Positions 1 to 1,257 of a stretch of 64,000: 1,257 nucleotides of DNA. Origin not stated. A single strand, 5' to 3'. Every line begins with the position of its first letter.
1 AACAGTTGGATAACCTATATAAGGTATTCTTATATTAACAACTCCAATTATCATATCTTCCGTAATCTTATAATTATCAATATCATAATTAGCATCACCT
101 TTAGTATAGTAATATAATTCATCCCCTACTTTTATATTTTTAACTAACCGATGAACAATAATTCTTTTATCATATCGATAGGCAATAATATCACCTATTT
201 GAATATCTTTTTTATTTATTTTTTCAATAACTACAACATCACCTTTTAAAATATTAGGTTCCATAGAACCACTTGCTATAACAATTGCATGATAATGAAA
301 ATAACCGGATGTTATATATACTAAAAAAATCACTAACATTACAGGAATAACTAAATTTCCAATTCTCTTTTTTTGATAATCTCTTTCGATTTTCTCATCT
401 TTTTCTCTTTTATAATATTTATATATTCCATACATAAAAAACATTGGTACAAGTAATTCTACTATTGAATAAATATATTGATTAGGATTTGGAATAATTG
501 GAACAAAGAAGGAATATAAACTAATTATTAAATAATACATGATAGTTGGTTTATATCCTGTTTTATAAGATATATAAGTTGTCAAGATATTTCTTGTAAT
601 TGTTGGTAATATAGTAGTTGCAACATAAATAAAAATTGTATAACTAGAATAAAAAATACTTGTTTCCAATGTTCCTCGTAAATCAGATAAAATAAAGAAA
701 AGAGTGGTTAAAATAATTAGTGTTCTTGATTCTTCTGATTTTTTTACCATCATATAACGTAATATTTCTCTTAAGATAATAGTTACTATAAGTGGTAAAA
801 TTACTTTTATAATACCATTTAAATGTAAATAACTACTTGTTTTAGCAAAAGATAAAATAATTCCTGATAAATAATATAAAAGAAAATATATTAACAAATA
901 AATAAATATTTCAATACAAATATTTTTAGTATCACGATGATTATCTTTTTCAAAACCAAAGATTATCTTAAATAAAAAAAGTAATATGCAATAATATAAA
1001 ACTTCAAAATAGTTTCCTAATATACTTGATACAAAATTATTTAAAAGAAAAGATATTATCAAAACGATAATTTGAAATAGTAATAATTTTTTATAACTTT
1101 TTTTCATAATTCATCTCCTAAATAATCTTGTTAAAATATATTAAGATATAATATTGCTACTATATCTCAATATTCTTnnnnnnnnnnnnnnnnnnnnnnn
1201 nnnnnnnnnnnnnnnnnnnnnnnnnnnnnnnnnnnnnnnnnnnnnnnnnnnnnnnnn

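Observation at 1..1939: SipW-type signal peptidase fused to an ~8-TM domain, next to a TasA-like gene, with candidate substrates dispersed across the window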

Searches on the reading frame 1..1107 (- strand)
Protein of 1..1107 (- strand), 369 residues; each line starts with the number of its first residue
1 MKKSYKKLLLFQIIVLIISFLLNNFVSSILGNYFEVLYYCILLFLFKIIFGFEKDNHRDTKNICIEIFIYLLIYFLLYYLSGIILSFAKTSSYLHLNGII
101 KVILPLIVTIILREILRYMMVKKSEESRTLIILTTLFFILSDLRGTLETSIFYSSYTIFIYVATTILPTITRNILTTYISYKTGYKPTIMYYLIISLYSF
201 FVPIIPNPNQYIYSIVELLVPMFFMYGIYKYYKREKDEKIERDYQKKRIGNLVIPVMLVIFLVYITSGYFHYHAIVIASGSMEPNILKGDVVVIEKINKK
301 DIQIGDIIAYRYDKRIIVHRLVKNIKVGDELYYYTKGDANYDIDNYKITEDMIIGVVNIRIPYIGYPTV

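Call 9: search_protein_families(library=pfam, proteins=[window:1-1107:-], max_evalue=0.1)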
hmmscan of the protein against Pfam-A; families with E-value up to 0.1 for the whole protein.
window:1-1107:- (369 aa): 2 families
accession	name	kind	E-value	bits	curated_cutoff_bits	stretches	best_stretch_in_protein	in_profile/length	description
PF10502.14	Peptidase_S26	-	1e-06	29.2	22.9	1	254-314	5-67/168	Signal peptidase, peptidase S26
PF00717.28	Peptidase_S24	-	4.7e-06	26.7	23.3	1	272-327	35-85/116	Peptidase S24-like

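Call 10: search_protein_families(library=ncbifam, proteins=[window:1-1107:-], max_evalue=0.1)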
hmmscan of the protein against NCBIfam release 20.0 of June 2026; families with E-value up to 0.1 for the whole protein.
window:1-1107:- (369 aa): 7 families
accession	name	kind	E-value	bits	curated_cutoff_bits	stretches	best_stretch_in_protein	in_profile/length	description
TIGR02228.1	sigpep_I_arch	equivalog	8.3e-25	87.5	51.85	1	253-369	10-131/158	signal peptidase I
NF046067.1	SigPepSipWBacil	equivalog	2.4e-18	66.4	190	1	269-366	35-135/189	signal peptidase I SipW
TIGR02227.1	sigpep_I_bact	equivalog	7.2e-10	39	47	1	256-322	4-75/162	signal peptidase I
NF008114.0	PRK10861.1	equivalog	0.00067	19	277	1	252-297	66-107/324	signal peptidase I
TIGR03025.1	EPS_sugtrans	subfamily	0.00072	18.9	295.55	1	16-132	7-131/445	exopolysaccharide biosynthesis polyprenyl glycosylphosphotransferase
TIGR02866.1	CoxB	equivalog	0.013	15.1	147.7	1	215-266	22-75/202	cytochrome c oxidase subunit II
TIGR00498.1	lexA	equivalog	0.02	14.5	110.95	1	278-324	121-166/203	transcriptional repressor LexA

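Call 11: find_homologous_proteins(query=window:1-1107:-)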
Query window:1-1107:- (369 aa): 1448 proteins with E <= 0.001 among 8000 candidates; the best 120 are listed.
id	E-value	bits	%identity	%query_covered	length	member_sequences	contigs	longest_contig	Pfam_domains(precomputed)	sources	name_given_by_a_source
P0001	5.7e-210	715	90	100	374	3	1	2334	-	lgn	-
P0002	1.2e-206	704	88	100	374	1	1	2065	-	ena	-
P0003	1.9e-187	641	79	100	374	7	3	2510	PF10502.15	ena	-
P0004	7.1e-165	567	72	100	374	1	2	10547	PF10502.15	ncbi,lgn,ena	-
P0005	2.7e-162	558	68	100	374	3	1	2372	PF00717.29,PF10502.15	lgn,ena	-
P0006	2.2e-160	552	70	100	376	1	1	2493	PF10502.15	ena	-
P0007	6.5e-159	547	69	100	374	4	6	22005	PF10502.15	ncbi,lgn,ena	-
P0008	1.4e-158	546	70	94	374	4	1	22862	PF10502.15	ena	-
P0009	4.0e-157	541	69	94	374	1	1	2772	PF10502.15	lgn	-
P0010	5.1e-157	541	69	100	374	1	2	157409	-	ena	-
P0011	2.1e-156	539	69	94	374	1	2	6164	-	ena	-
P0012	2.7e-156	538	69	100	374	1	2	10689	-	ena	-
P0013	2.2e-154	532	69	100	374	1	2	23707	PF10502.15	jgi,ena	-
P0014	1.5e-153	529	66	100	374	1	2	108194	PF10502.15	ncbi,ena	-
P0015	4.8e-153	528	68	100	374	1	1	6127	PF10502.15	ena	-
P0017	2.3e-152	525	65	100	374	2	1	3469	PF00717.29,PF10502.15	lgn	-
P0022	1.8e-141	490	62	100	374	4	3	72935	PF10502.15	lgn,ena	-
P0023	6.3e-141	488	63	100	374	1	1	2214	PF00717.29,PF10502.15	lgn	-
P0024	8.9e-140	484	63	100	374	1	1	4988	PF10502.15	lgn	-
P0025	4.0e-138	479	61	100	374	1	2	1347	PF10502.15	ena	-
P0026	1.0e-137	477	62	100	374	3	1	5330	PF10502.15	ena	-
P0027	5.3e-134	465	57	100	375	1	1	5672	PF10502.15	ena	-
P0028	6.6e-134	465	57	100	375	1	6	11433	PF10502.15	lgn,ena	-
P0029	1.4e-133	464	59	100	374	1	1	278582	-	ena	-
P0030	1.6e-133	463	57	100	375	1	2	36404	PF10502.15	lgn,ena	-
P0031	5.1e-133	462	57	100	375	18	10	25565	PF10502.15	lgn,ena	-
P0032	2.9e-132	459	57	100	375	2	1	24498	PF10502.15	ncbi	-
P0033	4.9e-132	459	56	100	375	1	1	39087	PF10502.15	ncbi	-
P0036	3.3e-131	456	57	100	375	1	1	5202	PF10502.15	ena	-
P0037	2.0e-130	453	55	100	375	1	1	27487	PF10502.15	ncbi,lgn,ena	-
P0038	7.1e-130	451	57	100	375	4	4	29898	PF10502.15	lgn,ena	-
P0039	2.1e-129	450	57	100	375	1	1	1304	PF10502.15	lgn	-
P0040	3.2e-129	449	56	100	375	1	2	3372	PF10502.15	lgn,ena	-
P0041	3.6e-129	449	57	100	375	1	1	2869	PF10502.15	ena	-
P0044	2.1e-128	447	56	100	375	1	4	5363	PF10502.15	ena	-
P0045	2.9e-128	446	58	100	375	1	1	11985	PF10502.15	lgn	-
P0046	3.0e-128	446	58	100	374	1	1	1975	PF10502.15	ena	-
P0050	8.6e-128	445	55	100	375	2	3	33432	PF10502.15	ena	-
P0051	1.6e-127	444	55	100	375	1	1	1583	PF10502.15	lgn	-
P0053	3.1e-127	443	58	100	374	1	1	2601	PF10502.15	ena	-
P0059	2.5e-126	440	57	100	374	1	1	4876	PF10502.15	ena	-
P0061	5.5e-126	439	58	100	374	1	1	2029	PF10502.15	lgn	-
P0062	5.7e-126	439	58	100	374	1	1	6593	PF10502.15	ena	-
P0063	9.7e-126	438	59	94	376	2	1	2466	PF00717.29,PF10502.15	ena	-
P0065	1.2e-125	438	55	100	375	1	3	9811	PF10502.15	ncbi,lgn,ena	-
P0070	4.5e-125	436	56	100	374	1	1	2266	PF10502.15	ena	-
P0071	7.3e-125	435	58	100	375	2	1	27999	PF10502.15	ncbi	-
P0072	7.9e-125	435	54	100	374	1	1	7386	PF10502.15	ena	-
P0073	8.0e-125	435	54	100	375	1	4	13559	PF10502.15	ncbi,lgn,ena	-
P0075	1.5e-124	434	56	100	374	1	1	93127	PF10502.15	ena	-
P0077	3.7e-124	433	56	100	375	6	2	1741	PF10502.15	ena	-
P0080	4.7e-124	432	58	94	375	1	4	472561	-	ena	-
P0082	1.6e-123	431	56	94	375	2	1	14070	PF10502.15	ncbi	-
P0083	2.2e-123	430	56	94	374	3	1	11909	PF10502.15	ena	-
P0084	2.9e-123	430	55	100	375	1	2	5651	PF10502.15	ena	-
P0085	2.9e-123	430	56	100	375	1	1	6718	PF10502.15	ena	-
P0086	4.0e-123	429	55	100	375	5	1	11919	PF10502.15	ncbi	-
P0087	4.1e-123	429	59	94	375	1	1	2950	PF00717.29,PF10502.15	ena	-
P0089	4.7e-123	429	56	94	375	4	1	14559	PF10502.15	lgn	-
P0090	1.0e-122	428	56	100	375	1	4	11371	PF10502.15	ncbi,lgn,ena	-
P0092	1.8e-122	427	55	100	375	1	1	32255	PF00717.29,PF10502.15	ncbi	-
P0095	7.4e-122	425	57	100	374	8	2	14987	PF10502.15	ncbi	-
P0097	1.2e-121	424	56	100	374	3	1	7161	PF10502.15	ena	-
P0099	1.7e-121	424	57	100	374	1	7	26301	PF10502.15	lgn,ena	-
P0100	1.8e-121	424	55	100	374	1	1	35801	PF10502.15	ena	-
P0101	2.0e-121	424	56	94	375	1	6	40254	PF10502.15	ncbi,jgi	jgi:signal peptidase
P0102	2.0e-121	424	57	100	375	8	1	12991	PF00717.29,PF10502.15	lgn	-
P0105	9.6e-121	421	54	100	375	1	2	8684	PF10502.15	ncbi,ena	-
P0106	1.2e-120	421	54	100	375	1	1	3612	PF10502.15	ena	-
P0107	4.1e-120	419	56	94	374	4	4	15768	PF10502.15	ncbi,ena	-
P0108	4.1e-120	419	56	100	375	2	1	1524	PF10502.15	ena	-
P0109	4.3e-120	419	55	100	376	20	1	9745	PF10502.15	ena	-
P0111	5.5e-120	419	56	100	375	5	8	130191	-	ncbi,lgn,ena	-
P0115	1.4e-119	418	54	100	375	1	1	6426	PF10502.15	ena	-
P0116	1.8e-119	417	56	100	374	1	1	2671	PF10502.15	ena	-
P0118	2.3e-119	417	54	100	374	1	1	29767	PF00717.29,PF10502.15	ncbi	-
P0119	2.4e-119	417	54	100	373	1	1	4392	PF00717.29,PF10502.15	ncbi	-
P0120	4.5e-119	416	53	100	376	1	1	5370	PF10502.15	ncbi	-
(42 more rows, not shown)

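Call 12: find_related_loci(query=window:1-1107:-, collection=genome_contigs, flank=6000)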
Query window:1-1107:- (369 aa) in genome_contigs; peptide patterns used: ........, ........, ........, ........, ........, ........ (x = any residue, [..] = any of these).
219 stretches matched a pattern; 4 encode a relative of the query (tblastn E <= 1e-3); 4 distinct loci.
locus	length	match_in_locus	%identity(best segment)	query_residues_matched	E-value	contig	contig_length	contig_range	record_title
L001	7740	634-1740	69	1-369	2e-148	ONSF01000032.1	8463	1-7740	uncultured Clostridiales bacterium isolate RUG591 genome assembly, contig: k87_13190418, whole genome shotgun sequence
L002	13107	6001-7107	55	1-369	3e-118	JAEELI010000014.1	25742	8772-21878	MAG: Bacillales bacterium isolate Tb.RUG.212 k141_7194525_flag=0_multi=14.0023_len=25742, whole genome shotgun sequence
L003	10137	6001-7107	46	2-369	9e-88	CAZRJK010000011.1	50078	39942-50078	MAG TPA_asm: uncultured Muribaculaceae bacterium isolate SRP278969_co1_369 genome assembly, contig: NODE_472_length_5007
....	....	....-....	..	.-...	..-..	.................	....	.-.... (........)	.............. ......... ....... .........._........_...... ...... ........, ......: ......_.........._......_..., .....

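Call 20: search_protein_families(library=pfam, proteins=[L001:1770-2951:+, L001:3026-5263:+, L002:7137-8339:+, L002:5214-5930:+, L001:5323-6819:+], max_evalue=0.1)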
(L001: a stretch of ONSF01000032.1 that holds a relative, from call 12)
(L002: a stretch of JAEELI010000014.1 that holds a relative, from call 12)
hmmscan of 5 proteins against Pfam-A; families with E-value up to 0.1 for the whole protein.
L001:1770-2951:+ (393 aa): 3 families
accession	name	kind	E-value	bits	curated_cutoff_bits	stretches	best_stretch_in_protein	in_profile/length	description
PF17231.7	DUF5305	-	1.6e-08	34.7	29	1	169-380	6-215/217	Family of unknown function (DUF5305)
PF14575.11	EphA2_TM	-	0.0075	17.4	28.9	1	284-336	3-58/74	Ephrin type-A receptor 2 transmembrane domain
PF19982.4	DUF6418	-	0.03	14.9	25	0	41-84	34-76/109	Family of unknown function (DUF6418)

L001:3026-5263:+ (745 aa): 1 family
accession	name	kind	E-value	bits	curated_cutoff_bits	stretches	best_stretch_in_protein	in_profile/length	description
PF09479.16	Flg_new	-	2e-14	53.9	27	1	426-490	2-65/65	Listeria-Bacteroides repeat domain (List_Bact_rpt)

L002:7137-8339:+ (400 aa): 1 family
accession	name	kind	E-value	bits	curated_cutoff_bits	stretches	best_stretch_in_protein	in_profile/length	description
PF17231.7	DUF5305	-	3.3e-07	30.4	29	1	168-386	2-216/217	Family of unknown function (DUF5305)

L002:5214-5930:+ (238 aa): 1 family
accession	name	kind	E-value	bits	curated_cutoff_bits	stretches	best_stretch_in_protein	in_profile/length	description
PF22544.2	HYDIN_VesB_CFA65-like_Ig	-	0.043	14.5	25.5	0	98-140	17-58/100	HYDIN/CFA65/VesB-like, Ig-like domain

L001:5323-6819:+ (498 aa): 6 families
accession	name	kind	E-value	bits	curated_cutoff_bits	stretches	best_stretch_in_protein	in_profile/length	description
PF09547.16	SpoIVA_ATPase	-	2.8e-106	354.7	26.6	1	8-243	1-237/237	Stage IV sporulation protein A, ATPase domain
PF20438.3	SpoIVA_middle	-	3.1e-58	197.3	25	1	246-422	3-179/179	Stage IV sporulation protein A, middle domain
PF20439.3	SpoIVA_C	-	1.9e-28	98.8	25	1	423-498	1-76/76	Sporulation stage IV protein A, C-terminal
PF01926.29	MMR_HSR1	-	0.014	15.9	21.9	0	28-194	3-112/113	50S ribosome-binding GTPase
PF00009.33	GTP_EFTU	-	0.022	14.8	26.5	1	27-106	6-78/188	Elongation factor Tu GTP binding domain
PF03308.22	MeaB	-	0.085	12.3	23.1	0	9-49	18-58/273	Methylmalonyl Co-A mutase-associated GTPase MeaB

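Call 34: predict_structure(alignment_id=A1)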
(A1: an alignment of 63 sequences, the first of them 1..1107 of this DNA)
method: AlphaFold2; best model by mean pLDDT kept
length: 369 residues; sequences in the alignment: 63
mean_pLDDT: 82.0   pTM: 0.69
mean pLDDT of the five models: 82.0, 81.4, 80.5, 77.7, 77.1
residues with pLDDT >= 90: 74; 70-90: 252; 50-70: 37; < 50: 6
segments of 3 or more residues with pLDDT < 50: 365-369
pLDDT, mean of each block of 10 residues (from residue 1): 74 84 61 85 91 84 87 85 73 82 92 95 88 92 80 86 90 94 92 90 73 84 87 69 71 80 68 74 78 79 87 85 86 86 85 84 51
secondary structure, 60 per line:
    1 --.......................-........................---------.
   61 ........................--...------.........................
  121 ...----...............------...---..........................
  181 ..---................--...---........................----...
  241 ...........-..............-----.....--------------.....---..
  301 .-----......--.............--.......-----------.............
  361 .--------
elements in order: H3-25 H27-50 H60-84 E87-89 H96-123 H128-142 H155-182 H186-201 E204-206 H210-233 H238-251 H253-266 E272-276 E291-295 E307-312 E315-327 E330-336 E353-361
